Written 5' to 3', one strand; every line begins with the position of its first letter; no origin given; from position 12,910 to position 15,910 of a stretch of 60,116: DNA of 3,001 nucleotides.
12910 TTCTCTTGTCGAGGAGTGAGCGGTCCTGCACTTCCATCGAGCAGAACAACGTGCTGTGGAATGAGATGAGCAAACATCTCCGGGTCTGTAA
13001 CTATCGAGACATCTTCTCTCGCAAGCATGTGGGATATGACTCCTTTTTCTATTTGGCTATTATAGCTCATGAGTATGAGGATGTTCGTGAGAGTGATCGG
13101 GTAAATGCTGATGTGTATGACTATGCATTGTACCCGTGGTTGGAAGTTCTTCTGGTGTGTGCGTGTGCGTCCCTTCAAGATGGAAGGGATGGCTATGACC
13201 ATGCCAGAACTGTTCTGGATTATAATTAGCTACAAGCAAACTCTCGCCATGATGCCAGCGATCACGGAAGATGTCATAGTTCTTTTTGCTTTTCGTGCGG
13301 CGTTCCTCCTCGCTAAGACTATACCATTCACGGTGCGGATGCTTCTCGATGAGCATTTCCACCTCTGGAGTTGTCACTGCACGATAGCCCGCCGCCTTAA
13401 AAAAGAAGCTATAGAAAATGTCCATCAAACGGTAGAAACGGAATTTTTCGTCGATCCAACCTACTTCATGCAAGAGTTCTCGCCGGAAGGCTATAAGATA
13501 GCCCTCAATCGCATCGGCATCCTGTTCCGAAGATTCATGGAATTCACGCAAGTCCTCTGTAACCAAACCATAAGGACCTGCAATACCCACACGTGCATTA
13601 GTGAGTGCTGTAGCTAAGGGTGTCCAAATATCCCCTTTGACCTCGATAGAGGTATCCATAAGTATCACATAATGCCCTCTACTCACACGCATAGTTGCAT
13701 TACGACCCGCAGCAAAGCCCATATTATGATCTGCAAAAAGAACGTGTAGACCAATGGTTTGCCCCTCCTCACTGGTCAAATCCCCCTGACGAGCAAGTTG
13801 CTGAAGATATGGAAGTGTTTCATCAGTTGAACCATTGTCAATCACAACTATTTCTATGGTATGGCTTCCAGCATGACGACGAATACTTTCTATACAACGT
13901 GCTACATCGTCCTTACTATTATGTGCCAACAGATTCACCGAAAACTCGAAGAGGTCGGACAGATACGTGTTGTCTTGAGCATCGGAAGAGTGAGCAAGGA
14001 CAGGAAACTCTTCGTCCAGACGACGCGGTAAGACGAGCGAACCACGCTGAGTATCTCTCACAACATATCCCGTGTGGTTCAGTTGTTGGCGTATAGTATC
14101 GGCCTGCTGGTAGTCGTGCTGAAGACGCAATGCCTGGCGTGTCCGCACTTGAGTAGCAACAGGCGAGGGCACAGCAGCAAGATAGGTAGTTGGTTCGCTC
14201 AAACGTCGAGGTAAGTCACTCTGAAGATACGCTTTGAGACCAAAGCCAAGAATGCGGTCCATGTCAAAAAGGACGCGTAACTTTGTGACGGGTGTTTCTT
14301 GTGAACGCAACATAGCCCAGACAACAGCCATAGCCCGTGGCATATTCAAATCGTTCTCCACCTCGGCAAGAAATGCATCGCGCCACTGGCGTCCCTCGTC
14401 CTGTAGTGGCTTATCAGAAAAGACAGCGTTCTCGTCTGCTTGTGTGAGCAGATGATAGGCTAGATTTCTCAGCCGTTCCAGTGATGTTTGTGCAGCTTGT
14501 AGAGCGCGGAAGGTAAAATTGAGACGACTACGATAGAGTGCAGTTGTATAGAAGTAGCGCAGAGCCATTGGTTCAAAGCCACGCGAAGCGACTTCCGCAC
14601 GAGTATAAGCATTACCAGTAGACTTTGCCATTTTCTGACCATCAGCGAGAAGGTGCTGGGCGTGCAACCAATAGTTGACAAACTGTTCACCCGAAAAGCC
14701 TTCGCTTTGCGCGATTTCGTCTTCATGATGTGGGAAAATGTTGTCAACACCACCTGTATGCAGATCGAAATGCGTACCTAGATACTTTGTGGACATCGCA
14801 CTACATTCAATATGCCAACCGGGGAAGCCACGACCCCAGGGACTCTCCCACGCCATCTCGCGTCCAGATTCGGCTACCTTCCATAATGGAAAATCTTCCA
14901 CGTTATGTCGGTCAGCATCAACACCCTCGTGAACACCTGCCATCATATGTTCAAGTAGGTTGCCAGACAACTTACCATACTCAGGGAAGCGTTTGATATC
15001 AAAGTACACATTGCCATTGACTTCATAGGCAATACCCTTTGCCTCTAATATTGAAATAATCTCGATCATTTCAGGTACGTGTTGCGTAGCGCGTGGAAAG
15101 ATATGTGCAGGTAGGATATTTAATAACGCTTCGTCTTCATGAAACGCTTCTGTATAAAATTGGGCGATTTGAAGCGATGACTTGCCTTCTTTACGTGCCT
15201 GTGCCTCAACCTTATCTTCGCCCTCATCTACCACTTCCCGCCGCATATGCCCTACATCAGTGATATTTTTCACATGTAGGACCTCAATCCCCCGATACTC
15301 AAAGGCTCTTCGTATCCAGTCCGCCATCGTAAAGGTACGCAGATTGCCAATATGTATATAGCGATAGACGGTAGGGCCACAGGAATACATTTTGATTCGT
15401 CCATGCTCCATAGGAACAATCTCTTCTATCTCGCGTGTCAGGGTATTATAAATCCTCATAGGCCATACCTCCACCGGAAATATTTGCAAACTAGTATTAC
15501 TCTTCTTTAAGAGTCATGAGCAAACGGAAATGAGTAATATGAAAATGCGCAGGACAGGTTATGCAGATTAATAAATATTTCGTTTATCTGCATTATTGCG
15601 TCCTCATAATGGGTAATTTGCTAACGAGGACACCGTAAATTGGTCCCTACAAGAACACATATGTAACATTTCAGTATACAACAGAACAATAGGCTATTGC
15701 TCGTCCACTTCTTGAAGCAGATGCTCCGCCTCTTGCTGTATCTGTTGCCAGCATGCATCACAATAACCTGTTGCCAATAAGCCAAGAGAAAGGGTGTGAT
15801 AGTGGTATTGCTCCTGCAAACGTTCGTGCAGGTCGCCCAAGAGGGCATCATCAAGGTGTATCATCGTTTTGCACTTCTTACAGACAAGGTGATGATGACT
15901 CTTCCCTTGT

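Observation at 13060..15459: Complete CysRS fused to a GT2 glycosyltransferase and a His-rich tail, heading a sugar-oxidoreductase operon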

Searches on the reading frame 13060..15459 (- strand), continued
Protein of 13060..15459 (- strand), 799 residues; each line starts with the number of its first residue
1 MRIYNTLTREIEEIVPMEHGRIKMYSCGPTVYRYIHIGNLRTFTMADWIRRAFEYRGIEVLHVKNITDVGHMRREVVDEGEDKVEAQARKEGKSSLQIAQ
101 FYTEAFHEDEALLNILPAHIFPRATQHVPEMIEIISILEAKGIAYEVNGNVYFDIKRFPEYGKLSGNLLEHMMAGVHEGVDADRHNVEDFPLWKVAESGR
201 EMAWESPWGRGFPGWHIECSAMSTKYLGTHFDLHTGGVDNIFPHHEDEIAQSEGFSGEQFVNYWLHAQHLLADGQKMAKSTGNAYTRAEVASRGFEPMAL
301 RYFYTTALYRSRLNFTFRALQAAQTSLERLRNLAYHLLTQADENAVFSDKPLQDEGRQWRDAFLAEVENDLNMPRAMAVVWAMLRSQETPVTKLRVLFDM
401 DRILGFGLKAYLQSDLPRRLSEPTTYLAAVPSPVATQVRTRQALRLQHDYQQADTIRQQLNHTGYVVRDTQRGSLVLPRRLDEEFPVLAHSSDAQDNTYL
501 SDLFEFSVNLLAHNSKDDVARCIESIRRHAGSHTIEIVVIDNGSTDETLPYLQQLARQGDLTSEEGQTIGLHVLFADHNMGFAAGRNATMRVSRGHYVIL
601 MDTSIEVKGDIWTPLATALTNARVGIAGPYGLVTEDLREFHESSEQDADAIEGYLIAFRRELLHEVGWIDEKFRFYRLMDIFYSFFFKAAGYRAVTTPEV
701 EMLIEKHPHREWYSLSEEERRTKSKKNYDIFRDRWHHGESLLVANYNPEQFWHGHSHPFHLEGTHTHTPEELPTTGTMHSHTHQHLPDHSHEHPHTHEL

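Call 7: search_solved_structures(query=window:13060-15459:-, max_evalue=0.001, show_alignments=2)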
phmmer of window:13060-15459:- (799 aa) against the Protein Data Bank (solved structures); distinct sequences matched with E-value up to 0.001: 11.
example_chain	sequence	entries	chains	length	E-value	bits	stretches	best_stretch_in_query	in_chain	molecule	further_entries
8qhp_A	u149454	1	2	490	1.4e-97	331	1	1-474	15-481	Cysteine--tRNA ligase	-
3sp1_A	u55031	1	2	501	1.6e-94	320.8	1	1-476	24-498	Cysteinyl-tRNA synthetase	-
6ujd_A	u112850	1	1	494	4e-88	299.7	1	1-474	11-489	Cysteine--tRNA ligase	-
1li5_A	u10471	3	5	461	1.2e-84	288.2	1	1-474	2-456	CYSTEINYL-TRNA SYNTHETASE | Cysteine--tRNA ligase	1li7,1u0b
3tqo_A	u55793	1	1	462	1.1e-81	278.5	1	2-474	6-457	Cysteinyl-tRNA synthetase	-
9yru_A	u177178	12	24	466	4e-51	177.3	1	3-291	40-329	Cysteine--tRNA ligase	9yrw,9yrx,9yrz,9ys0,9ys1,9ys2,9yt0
8hfm_A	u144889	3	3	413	4.9e-46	160.5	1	2-333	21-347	L-cysteine:1D-myo-inositol 2-amino-2-deoxy-alpha-D-glucopyranoside ligase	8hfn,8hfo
3c8z_A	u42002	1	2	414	4.9e-46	160.5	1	2-333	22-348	Cysteinyl-tRNA synthetase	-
6p61_A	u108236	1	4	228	7.3e-05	24.4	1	506-690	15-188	Glycosyltransferase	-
2z87_A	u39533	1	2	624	0.00032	22.2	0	473-603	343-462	Chondroitin synthase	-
2z86_A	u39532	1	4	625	0.00032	22.2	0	473-603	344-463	Chondroitin synthase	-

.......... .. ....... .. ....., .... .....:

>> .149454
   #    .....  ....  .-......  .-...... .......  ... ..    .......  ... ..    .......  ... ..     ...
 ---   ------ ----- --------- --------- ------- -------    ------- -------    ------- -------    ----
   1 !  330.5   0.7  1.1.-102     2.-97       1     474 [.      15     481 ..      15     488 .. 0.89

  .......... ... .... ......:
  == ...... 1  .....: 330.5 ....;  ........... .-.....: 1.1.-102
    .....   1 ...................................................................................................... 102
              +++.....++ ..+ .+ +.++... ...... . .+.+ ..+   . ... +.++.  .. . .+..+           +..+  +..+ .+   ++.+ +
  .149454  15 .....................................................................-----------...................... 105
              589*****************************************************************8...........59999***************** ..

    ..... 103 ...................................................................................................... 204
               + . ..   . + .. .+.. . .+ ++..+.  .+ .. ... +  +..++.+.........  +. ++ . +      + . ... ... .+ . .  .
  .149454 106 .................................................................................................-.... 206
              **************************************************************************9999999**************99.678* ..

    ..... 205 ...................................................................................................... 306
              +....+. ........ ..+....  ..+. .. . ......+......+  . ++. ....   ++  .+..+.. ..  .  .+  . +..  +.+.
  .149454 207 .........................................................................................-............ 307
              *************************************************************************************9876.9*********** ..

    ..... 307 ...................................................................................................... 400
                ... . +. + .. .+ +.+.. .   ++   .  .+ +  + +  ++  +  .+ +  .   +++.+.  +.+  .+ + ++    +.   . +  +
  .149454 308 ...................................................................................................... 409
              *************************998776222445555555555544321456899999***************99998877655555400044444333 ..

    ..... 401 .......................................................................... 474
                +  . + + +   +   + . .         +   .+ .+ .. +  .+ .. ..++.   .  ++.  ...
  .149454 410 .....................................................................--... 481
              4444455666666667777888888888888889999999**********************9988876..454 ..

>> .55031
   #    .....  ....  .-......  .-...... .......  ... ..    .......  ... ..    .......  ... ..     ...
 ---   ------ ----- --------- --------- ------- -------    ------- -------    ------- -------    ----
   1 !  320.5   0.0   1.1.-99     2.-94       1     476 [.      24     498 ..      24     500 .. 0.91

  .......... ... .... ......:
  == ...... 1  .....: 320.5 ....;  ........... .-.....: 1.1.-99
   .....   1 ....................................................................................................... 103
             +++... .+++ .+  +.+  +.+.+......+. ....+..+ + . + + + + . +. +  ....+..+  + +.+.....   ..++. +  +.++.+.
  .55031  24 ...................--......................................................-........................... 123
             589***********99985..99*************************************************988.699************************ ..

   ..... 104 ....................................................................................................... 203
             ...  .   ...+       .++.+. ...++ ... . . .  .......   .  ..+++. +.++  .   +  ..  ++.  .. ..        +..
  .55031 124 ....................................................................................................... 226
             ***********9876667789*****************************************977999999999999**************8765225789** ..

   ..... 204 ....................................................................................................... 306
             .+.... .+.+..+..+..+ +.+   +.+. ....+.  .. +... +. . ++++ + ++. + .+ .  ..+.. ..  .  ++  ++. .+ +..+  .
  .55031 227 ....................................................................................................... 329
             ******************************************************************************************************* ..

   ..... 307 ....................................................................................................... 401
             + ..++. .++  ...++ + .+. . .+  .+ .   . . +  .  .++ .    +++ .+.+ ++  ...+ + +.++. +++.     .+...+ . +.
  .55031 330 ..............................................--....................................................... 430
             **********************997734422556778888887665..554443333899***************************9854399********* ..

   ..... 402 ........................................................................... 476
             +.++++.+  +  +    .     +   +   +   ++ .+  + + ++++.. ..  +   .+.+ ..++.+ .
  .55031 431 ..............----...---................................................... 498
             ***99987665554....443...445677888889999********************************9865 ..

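Call 9: find_encoding_contigs(protein=P0112, flank=10000, max_places=2)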
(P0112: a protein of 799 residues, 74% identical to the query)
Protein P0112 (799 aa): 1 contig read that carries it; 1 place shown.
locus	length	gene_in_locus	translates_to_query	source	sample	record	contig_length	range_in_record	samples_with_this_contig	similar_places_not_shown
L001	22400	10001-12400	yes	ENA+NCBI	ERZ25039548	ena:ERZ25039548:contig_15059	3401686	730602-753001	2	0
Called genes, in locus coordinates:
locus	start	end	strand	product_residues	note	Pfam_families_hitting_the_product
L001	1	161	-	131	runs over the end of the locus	PF05157:MshEN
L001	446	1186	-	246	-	PF00072:Response_reg, PF21695:GlnR_1st (weak), PF23198:PDE8A_N (weak), PF00486:Trans_reg_C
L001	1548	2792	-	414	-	PF08240:ADH_N, PF00107:ADH_zinc_N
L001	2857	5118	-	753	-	PF03636:Glyco_hydro_65N, PF03632:Glyco_hydro_65m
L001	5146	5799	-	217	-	PF00702:Hydrolase, PF13419:HAD_2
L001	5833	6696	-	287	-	PF00296:Bac_luciferase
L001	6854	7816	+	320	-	-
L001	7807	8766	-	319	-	-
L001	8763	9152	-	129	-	PF03551:PadR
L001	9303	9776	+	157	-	PF09424:YqeY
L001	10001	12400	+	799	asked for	PF01406:tRNA-synt_1e, PF09334:tRNA-synt_1g (faint), PF00535:Glycos_transf_2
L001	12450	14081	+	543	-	PF06283:ThuA, PF01408:GFO_IDH_MocA, PF03447:NAD_binding_3 (weak), PF22725:GFO_IDH_MocA_C3, PF02894:GFO_IDH_MocA_C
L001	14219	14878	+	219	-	PF02190:LON_substr_bdg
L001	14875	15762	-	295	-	PF06966:DUF1295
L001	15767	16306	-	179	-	PF05241:EBP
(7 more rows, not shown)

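Call 10: find_encoding_contigs(protein=P0030, flank=10000, max_places=2)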
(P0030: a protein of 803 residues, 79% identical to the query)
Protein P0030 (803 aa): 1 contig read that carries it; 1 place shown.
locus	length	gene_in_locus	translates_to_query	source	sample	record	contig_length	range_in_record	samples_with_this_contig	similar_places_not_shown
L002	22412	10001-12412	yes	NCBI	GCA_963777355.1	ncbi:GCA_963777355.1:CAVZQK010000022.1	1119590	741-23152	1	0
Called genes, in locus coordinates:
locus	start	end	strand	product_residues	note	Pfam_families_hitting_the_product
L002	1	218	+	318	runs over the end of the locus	?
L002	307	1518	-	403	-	-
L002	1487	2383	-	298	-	-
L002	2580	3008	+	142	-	-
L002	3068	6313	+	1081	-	PF13191:AAA_16 (faint), PF13401:AAA_22 (faint), PF01580:FtsK_SpoIIIE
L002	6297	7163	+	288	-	PF01580:FtsK_SpoIIIE (weak)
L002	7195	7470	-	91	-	PF06013:WXG100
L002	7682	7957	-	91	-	PF06013:WXG100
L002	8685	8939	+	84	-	-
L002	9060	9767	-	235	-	PF03575:Peptidase_S51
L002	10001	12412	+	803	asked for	PF01406:tRNA-synt_1e, PF09334:tRNA-synt_1g (faint), PF00535:Glycos_transf_2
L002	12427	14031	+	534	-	PF06283:ThuA, PF01408:GFO_IDH_MocA, PF03447:NAD_binding_3 (weak), PF02894:GFO_IDH_MocA_C, PF22725:GFO_IDH_MocA_C3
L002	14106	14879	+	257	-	PF03575:Peptidase_S51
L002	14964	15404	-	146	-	-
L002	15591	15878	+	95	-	PF03992:ABM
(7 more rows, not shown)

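Call 11: find_encoding_contigs(protein=P0001, flank=10000, max_places=3)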
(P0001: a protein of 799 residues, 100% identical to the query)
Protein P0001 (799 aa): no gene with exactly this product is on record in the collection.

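Call 58: search_protein_families(library=ncbifam, proteins=[window:13060-15459:-], max_evalue=0.001)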
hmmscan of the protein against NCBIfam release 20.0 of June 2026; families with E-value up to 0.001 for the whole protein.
window:13060-15459:- (799 aa): 16 families
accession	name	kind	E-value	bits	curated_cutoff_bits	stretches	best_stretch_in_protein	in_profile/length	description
NF011108.0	PRK14536.1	equivalog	5.1e-138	460.9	780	1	1-474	3-485/490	cysteine--tRNA ligase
TIGR00435.1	cysS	equivalog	7.6e-130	434.1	340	1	1-475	1-462/466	cysteine--tRNA ligase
NF011107.0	PRK14534.1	equivalog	8.1e-103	345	744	1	1-475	3-477/481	cysteine--tRNA ligase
TIGR03447.1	mycothiol_MshC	equivalog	2.2e-60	204.6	485.1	1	1-380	18-378/411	cysteine--1-D-myo-inosityl 2-amino-2-deoxy-alpha-D-glucopyranoside ligase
TIGR00398.1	metG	equivalog_domain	8.4e-08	31.4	336.35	0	267-323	318-374/530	methionine--tRNA ligase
NF007482.0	PRK10073.1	equivalog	8.9e-08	31.5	423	1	506-624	8-115/334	glycosyltransferase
NF041875.1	EPS_EpsD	equivalog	1.2e-07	31.5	370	1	510-610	5-95/325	exopolysaccharide biosynthesis glycosyltransferase EpsD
NF047683.1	TeichurnBiosyTuaG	equivalog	1.3e-07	31.5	400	1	510-604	12-96/252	teichuronic acid biosynthesis protein TuaG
TIGR03965.1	mycofact_glyco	equivalog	6.6e-07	28.5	280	1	505-629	75-189/467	mycofactocin biosynthesis glycosyltransferase MftF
NF008957.0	PRK12300.1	subfamily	1.3e-05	23.4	677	0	270-349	620-700/946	leucine--tRNA ligase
TIGR03111.1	glyc2_xrt_Gpos1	hypoth_equivalog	1.4e-05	24.1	363.95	1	496-604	41-141/439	TIGR03111 family XrtG-associated glycosyltransferase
TIGR03937.1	PgaC_IcaA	equivalog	1.7e-05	24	422.3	1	495-604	36-135/407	poly-beta-1,6-N-acetyl-D-glucosamine synthase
NF001100.0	PRK00133.1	equivalog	5.1e-05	22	587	0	268-322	322-377/676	methionine--tRNA ligase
NF010496.0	PRK13915.1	equivalog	0.00035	19.7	262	1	506-549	33-78/307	glucosyl-3-phosphoglycerate synthase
NF038302.1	EPS_HpsE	equivalog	0.00035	19.6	300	1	505-603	2-95/307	hormogonium polysaccharide biosynthesis glycosyltransferase HpsE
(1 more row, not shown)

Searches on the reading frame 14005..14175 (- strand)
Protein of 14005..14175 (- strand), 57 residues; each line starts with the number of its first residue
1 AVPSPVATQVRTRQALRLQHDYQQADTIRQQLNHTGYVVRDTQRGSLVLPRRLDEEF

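Call 54: search_solved_structures(query=window:14005-14175:-, max_evalue=10, show_alignments=5)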
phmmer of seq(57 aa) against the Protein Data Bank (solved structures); distinct sequences matched with E-value up to 10: 1.
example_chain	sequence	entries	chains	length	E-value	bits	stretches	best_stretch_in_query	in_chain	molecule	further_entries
8qhp_A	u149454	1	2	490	0.05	17.1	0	10-46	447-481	Cysteine--tRNA ligase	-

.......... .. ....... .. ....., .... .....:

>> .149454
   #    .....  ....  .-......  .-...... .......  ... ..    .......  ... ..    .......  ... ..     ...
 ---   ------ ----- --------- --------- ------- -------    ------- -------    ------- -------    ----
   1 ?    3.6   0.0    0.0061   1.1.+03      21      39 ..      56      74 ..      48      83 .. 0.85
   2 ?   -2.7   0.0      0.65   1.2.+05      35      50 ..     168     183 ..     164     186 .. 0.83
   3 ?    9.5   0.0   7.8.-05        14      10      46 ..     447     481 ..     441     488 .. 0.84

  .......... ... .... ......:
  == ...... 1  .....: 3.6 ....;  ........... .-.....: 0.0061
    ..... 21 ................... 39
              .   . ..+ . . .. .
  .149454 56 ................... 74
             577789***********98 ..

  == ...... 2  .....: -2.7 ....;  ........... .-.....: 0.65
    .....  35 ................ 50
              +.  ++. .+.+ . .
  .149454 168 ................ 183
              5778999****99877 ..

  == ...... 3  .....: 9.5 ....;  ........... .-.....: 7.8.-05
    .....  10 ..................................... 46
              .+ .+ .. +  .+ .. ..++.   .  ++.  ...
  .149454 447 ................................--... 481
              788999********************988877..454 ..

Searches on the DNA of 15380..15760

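Call 77: search_rna_families(source=window, start=15380, end=15760, threshold=evalue, max_evalue=10, show_alignments=2)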
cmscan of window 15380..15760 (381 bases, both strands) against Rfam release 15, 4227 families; matches with E-value up to 10: 2.
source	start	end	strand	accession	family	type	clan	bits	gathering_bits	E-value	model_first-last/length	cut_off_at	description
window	15539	15593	+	RF02077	STnc220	Gene; sRNA;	-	15.1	60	9.6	1-79/79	no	Salmonella enterica sRNA STnc220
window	15516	15599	+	RF00636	NRON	Gene;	-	14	50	0.076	1-370/370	no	ncRNA Repressor of NFAT (nuclear factor of activated T cells)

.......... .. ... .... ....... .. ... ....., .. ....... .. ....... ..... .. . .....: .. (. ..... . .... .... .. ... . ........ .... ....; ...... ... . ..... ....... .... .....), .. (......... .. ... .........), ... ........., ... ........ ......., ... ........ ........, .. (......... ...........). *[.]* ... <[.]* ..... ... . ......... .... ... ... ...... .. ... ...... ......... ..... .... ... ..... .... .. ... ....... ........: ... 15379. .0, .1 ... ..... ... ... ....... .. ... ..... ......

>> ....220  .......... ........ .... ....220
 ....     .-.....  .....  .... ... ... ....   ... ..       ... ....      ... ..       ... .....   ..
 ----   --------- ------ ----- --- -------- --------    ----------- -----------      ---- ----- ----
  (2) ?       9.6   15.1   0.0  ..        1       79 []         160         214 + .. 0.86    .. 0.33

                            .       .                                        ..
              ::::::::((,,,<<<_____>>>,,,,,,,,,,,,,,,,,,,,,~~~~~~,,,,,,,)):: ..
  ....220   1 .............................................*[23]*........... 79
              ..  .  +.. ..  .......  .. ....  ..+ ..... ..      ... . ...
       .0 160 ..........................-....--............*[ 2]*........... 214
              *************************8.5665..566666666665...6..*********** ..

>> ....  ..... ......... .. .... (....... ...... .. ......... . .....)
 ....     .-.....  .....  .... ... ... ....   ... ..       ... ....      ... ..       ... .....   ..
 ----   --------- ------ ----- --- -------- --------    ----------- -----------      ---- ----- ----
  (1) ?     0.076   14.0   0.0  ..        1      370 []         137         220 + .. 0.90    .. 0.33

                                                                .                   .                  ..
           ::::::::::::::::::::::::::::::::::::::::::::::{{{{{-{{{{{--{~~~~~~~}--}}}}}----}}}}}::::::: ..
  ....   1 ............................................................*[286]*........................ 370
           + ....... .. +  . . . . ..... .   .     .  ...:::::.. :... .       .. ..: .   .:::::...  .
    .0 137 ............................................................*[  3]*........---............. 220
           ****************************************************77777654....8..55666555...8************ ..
